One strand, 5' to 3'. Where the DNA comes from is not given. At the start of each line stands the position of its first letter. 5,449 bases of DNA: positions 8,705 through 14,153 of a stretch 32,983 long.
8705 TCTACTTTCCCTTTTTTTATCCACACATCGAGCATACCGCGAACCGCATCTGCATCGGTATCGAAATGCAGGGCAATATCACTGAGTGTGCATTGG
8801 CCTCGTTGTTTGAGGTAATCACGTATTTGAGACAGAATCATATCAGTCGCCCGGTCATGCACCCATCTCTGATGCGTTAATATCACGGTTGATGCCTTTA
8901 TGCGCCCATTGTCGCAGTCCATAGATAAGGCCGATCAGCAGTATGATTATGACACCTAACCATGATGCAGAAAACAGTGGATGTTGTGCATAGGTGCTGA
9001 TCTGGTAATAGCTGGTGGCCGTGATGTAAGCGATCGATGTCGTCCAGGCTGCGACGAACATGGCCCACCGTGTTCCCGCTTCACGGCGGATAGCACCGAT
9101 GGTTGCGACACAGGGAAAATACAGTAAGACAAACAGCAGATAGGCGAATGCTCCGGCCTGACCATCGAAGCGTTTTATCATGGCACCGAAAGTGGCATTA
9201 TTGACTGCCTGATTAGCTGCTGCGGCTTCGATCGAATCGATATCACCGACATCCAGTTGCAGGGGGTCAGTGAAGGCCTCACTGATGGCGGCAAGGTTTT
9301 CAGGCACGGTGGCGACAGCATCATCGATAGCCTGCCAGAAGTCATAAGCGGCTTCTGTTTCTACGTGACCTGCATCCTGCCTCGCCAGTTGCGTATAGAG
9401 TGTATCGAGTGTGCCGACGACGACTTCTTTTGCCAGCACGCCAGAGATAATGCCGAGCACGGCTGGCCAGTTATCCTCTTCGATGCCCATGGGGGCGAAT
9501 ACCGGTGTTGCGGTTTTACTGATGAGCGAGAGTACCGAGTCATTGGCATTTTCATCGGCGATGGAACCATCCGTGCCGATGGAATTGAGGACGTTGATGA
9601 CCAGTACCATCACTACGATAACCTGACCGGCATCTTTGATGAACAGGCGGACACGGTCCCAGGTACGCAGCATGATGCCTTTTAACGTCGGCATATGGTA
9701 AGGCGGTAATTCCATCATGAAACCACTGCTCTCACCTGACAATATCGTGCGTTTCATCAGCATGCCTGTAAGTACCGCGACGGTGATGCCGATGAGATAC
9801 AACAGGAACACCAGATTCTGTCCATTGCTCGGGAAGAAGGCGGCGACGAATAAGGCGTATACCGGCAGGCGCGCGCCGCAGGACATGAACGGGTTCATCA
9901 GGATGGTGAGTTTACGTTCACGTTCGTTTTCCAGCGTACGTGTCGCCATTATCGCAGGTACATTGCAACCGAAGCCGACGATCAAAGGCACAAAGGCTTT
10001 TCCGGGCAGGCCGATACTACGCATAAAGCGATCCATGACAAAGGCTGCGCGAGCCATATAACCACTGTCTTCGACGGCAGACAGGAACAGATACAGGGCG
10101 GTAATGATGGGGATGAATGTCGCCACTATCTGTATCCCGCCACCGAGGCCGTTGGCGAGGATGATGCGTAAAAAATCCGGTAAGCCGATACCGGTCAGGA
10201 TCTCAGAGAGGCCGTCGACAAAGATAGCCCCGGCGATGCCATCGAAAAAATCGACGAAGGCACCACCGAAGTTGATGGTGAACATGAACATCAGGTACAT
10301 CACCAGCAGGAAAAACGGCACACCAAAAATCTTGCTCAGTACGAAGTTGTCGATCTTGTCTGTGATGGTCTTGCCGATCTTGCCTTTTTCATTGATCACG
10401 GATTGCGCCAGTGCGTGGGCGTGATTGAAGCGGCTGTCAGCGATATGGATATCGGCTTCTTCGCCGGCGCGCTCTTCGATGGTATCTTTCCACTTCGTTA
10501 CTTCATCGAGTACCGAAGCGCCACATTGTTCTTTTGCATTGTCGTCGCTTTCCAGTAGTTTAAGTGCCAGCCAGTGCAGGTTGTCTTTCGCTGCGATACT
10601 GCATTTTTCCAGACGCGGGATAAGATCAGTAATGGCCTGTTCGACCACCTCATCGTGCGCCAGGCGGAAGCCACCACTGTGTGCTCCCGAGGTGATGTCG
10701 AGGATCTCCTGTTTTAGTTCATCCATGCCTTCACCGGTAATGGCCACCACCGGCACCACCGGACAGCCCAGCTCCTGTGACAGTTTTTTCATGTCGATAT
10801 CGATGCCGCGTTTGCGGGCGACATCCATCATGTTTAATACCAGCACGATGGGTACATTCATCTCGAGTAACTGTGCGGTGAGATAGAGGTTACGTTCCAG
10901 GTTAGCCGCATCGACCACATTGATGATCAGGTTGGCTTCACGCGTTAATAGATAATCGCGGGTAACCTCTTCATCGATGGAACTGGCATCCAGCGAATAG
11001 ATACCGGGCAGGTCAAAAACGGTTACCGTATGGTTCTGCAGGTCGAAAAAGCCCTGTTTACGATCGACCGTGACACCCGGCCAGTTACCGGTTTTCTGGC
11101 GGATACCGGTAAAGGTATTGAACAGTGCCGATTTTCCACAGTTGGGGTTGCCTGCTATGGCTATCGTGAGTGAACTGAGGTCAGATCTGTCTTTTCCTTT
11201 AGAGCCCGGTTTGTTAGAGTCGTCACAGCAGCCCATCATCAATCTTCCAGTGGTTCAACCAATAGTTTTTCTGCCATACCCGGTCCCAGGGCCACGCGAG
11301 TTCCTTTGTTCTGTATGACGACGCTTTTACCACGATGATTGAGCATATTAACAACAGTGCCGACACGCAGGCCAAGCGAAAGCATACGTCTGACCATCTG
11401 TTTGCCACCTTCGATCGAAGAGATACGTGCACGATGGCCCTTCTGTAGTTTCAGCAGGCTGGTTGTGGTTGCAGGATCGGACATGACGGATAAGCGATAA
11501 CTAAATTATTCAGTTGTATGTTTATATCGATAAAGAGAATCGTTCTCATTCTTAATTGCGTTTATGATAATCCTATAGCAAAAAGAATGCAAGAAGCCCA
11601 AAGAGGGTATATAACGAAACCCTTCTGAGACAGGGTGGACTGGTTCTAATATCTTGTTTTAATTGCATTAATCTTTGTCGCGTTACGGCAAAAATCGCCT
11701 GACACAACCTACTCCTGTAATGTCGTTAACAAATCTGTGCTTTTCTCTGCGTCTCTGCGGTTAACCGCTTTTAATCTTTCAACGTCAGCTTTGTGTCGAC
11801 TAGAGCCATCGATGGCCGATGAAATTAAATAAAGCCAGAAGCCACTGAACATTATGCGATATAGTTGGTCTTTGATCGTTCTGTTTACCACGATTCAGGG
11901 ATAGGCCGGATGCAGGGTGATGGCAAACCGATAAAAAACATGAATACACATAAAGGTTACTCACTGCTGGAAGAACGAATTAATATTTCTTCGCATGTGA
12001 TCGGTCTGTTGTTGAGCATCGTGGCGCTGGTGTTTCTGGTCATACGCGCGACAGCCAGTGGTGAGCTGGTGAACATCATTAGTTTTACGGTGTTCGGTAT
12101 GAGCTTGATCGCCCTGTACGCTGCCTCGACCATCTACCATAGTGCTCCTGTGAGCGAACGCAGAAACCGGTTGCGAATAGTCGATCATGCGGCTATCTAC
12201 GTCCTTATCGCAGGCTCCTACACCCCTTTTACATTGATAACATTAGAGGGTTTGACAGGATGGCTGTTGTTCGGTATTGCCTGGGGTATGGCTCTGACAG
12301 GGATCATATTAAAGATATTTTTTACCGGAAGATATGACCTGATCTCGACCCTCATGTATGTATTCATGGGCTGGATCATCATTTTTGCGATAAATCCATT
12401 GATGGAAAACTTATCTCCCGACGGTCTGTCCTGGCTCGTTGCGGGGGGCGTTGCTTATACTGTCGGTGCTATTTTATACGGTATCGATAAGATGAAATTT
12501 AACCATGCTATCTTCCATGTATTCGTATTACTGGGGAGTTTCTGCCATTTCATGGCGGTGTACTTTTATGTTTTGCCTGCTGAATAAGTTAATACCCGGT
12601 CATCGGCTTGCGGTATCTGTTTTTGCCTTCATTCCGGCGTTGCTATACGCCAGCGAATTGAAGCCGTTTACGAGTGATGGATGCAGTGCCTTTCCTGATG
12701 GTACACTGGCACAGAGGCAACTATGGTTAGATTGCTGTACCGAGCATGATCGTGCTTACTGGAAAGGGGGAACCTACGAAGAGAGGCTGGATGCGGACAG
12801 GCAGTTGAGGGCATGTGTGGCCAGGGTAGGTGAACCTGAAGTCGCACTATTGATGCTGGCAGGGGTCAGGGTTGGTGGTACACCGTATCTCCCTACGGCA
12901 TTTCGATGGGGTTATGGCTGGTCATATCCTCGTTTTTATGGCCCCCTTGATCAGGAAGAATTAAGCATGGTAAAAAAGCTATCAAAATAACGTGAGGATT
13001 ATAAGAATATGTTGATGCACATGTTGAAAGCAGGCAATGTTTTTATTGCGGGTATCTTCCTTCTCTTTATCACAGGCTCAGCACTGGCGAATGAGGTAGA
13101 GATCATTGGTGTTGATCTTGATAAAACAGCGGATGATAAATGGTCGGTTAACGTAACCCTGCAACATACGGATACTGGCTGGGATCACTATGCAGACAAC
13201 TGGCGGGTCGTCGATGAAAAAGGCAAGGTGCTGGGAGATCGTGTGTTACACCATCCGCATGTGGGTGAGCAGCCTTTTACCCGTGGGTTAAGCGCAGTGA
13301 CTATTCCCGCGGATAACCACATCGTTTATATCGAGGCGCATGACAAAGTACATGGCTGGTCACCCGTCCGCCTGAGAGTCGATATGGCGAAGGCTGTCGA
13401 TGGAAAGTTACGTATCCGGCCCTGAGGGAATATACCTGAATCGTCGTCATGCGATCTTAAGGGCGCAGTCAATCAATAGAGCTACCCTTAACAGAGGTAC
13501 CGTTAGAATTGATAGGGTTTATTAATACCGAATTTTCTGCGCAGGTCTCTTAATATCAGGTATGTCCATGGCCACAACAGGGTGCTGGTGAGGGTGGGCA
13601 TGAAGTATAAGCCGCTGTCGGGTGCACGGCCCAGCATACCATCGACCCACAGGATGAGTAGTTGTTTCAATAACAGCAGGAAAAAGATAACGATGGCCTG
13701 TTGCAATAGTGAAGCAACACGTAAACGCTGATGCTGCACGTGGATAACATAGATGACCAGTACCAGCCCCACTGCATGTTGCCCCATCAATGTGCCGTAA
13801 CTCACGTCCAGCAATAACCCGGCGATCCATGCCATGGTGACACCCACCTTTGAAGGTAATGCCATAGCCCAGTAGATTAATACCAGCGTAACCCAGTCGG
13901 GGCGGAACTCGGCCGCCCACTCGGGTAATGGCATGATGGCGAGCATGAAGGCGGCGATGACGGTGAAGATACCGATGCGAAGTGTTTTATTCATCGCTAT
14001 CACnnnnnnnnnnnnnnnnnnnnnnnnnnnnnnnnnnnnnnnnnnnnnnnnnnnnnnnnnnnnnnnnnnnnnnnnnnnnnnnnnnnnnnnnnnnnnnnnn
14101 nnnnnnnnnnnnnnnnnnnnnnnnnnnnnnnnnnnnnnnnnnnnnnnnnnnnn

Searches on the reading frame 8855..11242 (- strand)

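Call 21: search_protein_families(library=pfam, proteins=[window:8855-11242:-], max_evalue=0.0001)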
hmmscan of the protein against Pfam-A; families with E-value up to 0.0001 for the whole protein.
window:8855-11242:- (795 aa): 6 families
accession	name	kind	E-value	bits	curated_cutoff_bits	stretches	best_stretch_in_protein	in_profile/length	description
PF02421.24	FeoB_N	-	8.2e-68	227.3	27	1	26-180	2-156/156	Ferrous iron transport protein B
PF07670.19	Gate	-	1.6e-45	154.3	29.6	2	375-468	3-103/104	Nucleoside recognition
PF07664.17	FeoB_C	-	1.5e-22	79.5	26.6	1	478-530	1-54/54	Ferrous iron transport protein B C terminus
PF01926.29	MMR_HSR1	-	4.6e-22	78.7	21.9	1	26-137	1-112/113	50S ribosome-binding GTPase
PF17910.6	FeoB_Cyto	-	4.1e-17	62.8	23.4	1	197-283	2-89/90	FeoB cytosolic helical domain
PF09439.16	SRPRB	-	5e-05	23.2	25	1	26-127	5-97/178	Signal recognition particle receptor beta subunit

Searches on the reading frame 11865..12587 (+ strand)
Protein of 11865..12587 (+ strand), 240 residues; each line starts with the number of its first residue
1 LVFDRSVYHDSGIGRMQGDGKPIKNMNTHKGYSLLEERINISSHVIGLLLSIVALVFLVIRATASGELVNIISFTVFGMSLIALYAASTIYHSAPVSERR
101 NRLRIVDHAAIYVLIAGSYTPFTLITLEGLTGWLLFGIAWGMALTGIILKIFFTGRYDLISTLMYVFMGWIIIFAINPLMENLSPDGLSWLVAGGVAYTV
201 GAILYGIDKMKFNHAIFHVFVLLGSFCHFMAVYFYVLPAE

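Call 21: search_protein_families(library=pfam, proteins=[window:11865-12587:+], max_evalue=0.0001)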
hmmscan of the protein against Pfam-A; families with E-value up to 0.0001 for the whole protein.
window:11865-12587:+ (240 aa): 1 family
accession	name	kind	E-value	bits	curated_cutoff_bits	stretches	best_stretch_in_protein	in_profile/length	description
PF03006.26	HlyIII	-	4.9e-45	154.4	26.2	1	33-229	2-224/224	Haemolysin-III related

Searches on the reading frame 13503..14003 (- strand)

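Call 22: search_protein_families(library=pfam, proteins=[window:13503-14003:-], max_evalue=0.0001)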
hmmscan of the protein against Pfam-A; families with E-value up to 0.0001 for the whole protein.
window:13503-14003:- (166 aa): 1 family
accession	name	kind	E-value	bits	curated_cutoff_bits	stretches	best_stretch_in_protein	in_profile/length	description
PF04093.17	MreD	-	6.4e-24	85.3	24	1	9-152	8-156/158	rod shape-determining protein MreD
